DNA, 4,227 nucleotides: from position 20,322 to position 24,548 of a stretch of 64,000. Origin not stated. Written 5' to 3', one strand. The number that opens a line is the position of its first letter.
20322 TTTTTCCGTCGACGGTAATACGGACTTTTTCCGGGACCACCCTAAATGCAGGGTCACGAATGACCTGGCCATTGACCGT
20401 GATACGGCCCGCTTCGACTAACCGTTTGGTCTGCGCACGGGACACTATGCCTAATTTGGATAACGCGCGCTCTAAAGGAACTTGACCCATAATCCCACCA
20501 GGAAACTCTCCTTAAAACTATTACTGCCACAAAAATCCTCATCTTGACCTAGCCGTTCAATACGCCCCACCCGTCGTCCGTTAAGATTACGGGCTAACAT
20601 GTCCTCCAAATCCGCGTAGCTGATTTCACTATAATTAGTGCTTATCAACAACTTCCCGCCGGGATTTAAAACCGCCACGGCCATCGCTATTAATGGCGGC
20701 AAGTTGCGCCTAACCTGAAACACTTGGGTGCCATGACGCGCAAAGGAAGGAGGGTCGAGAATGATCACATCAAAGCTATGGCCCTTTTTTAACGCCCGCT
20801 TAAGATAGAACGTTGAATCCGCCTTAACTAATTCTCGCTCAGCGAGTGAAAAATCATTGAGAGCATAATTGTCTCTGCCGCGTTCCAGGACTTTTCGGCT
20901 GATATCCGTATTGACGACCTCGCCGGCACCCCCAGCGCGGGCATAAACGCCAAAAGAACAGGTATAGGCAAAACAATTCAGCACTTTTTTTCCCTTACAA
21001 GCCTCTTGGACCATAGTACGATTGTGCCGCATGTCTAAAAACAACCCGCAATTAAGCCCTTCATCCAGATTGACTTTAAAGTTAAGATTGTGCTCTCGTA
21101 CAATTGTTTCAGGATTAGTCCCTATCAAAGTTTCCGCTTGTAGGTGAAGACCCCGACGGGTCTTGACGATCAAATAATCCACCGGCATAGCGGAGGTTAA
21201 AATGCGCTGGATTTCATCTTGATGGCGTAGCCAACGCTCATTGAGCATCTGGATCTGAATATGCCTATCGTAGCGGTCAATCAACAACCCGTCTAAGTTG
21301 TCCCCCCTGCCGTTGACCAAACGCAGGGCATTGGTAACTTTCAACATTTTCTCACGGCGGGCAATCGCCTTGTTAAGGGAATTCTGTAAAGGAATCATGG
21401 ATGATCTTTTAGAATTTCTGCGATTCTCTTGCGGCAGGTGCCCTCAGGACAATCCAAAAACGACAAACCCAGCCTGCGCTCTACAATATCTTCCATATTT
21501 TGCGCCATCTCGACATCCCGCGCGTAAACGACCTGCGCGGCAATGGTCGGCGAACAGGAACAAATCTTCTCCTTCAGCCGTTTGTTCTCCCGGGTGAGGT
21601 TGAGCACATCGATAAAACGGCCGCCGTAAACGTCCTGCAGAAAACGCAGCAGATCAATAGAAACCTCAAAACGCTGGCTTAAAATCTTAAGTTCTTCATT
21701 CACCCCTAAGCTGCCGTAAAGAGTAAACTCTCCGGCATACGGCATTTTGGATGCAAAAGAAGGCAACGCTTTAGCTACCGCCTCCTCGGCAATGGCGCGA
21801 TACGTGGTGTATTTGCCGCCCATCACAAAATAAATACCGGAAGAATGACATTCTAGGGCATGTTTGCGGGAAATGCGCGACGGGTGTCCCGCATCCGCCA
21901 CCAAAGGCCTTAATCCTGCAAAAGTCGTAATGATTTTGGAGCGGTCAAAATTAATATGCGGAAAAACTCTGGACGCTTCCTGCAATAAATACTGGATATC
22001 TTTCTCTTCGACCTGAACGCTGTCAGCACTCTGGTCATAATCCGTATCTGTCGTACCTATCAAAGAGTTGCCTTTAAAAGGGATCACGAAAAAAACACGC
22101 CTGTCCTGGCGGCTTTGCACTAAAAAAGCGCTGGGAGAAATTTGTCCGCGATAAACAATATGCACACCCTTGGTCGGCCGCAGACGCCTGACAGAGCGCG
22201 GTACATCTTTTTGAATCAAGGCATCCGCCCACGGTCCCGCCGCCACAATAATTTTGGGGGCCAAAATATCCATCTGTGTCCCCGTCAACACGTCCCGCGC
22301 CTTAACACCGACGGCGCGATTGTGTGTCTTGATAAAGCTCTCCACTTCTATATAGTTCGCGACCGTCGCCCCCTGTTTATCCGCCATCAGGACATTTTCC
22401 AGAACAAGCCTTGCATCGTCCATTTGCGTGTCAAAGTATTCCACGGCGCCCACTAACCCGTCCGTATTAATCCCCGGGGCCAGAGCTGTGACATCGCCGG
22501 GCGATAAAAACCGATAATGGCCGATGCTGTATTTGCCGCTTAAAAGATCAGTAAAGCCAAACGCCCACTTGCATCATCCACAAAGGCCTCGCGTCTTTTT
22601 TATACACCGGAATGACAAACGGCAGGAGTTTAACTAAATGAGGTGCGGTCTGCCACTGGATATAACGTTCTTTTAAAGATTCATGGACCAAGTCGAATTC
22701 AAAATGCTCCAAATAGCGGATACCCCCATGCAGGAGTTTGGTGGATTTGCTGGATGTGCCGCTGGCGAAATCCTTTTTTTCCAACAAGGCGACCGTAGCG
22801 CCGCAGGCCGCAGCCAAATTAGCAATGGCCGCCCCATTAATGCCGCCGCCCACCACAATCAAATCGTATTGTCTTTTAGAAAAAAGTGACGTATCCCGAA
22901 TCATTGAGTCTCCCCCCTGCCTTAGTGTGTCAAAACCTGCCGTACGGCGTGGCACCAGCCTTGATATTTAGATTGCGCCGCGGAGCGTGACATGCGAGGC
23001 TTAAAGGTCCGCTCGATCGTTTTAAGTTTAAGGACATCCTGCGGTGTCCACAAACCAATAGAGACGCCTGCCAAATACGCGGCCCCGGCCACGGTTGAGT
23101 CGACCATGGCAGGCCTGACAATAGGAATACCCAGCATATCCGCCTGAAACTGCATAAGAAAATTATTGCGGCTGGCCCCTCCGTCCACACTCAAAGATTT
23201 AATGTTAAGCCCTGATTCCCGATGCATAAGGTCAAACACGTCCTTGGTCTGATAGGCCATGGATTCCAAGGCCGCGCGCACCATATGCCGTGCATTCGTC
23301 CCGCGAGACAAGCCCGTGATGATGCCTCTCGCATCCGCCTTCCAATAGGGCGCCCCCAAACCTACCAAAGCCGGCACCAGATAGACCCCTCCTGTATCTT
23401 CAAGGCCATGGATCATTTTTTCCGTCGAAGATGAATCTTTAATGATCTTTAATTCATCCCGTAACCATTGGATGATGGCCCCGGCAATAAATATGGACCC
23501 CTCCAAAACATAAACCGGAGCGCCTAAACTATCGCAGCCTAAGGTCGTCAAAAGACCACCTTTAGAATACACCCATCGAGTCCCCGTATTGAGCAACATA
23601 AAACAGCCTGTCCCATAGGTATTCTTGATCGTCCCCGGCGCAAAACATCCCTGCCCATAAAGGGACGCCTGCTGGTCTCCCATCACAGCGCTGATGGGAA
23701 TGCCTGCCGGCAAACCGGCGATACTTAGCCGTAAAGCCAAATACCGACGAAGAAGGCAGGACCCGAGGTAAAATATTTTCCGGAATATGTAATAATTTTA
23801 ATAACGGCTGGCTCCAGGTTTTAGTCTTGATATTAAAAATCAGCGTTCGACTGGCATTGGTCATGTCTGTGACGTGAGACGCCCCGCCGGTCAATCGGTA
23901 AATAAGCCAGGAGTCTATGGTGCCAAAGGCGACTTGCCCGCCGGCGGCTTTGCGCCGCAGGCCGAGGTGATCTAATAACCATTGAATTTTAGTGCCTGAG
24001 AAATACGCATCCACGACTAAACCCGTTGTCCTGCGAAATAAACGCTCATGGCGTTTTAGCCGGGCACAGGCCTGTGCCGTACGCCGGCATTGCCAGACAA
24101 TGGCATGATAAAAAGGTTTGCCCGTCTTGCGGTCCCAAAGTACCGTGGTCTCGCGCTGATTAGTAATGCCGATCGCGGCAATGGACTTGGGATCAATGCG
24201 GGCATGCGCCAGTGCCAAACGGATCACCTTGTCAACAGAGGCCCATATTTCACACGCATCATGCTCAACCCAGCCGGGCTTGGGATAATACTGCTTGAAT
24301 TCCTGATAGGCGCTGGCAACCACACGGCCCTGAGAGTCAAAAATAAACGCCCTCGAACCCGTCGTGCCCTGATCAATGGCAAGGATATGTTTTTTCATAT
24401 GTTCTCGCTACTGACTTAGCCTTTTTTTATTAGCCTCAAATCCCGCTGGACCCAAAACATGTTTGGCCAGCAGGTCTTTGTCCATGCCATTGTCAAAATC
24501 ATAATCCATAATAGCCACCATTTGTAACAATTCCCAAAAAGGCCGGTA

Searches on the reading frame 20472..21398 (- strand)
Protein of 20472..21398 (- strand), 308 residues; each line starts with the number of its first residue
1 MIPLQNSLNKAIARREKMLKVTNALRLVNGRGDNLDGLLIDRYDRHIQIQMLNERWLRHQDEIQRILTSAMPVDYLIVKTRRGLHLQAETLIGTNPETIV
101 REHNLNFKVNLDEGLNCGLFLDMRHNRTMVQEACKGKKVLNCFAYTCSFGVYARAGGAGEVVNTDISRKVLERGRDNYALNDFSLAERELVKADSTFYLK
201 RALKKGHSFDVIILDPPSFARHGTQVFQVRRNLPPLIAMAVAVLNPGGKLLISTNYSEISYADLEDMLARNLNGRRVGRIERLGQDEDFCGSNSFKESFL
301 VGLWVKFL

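Call 7: search_protein_families(library=pfam, proteins=[window:20472-21398:-], max_evalue=0.001)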
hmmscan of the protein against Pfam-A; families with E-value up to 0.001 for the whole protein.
window:20472-21398:- (308 aa): 4 families
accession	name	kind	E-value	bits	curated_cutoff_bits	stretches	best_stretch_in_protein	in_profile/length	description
PF10672.15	Methyltrans_SAM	-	1.6e-35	123.2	27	1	74-269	61-253/286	S-adenosylmethionine-dependent methyltransferase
PF03602.21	Cons_hypoth95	-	1.5e-08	34.9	24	1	129-220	35-124/182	Conserved hypothetical protein 95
PF13847.12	Methyltransf_31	-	4.9e-05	23.5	27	1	148-256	18-113/145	Methyltransferase domain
PF05175.20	MTS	-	0.00027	21.1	23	1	155-257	52-143/170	Methyltransferase small domain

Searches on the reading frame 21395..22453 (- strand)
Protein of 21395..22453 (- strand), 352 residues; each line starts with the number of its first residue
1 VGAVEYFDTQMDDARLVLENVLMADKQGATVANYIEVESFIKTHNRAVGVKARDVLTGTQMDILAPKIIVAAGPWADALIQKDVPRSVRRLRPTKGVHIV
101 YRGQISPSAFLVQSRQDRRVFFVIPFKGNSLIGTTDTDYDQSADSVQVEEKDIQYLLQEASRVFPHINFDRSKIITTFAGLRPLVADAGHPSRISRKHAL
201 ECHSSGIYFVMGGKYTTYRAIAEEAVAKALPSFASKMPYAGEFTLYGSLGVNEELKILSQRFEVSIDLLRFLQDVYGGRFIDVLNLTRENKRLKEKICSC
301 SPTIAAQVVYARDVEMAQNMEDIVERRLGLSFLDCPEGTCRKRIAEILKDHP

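Call 7: search_protein_families(library=pfam, proteins=[window:21395-22453:-], max_evalue=0.001)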
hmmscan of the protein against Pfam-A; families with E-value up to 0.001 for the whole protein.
window:21395-22453:- (352 aa): 2 families
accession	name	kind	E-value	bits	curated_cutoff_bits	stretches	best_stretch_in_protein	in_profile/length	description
PF01266.30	DAO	-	6.1e-28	98.8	27.9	1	2-214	136-348/353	FAD dependent oxidoreductase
PF16901.10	DAO_C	-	4.7e-15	56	31.4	1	244-350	7-117/126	C-terminal domain of alpha-glycerophosphate oxidase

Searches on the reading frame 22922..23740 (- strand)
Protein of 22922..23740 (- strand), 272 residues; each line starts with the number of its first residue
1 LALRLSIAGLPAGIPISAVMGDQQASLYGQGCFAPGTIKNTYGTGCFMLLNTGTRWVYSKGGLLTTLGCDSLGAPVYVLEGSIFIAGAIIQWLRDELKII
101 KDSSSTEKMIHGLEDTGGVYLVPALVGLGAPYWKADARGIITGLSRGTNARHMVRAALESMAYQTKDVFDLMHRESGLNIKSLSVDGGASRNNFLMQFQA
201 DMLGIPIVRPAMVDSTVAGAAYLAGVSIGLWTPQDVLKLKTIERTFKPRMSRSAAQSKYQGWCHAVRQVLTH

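Call 7: search_protein_families(library=pfam, proteins=[window:22922-23740:-], max_evalue=0.001)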
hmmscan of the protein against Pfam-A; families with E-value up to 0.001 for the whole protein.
window:22922-23740:- (272 aa): 1 family
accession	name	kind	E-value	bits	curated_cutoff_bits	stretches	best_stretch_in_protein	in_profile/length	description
PF02782.22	FGGY_C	-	1.4e-45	156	27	1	40-227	3-197/198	FGGY family of carbohydrate kinases, C-terminal domain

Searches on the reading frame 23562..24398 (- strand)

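Call 7: search_protein_families(library=pfam, proteins=[window:23562-24398:-], max_evalue=0.001)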
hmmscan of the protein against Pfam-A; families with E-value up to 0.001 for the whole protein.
window:23562-24398:- (278 aa): 1 family
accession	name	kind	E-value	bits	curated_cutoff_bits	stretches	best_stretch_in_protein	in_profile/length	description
PF00370.27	FGGY_N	-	8.8e-71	238.8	28.8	1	5-224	2-217/245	FGGY family of carbohydrate kinases, N-terminal domain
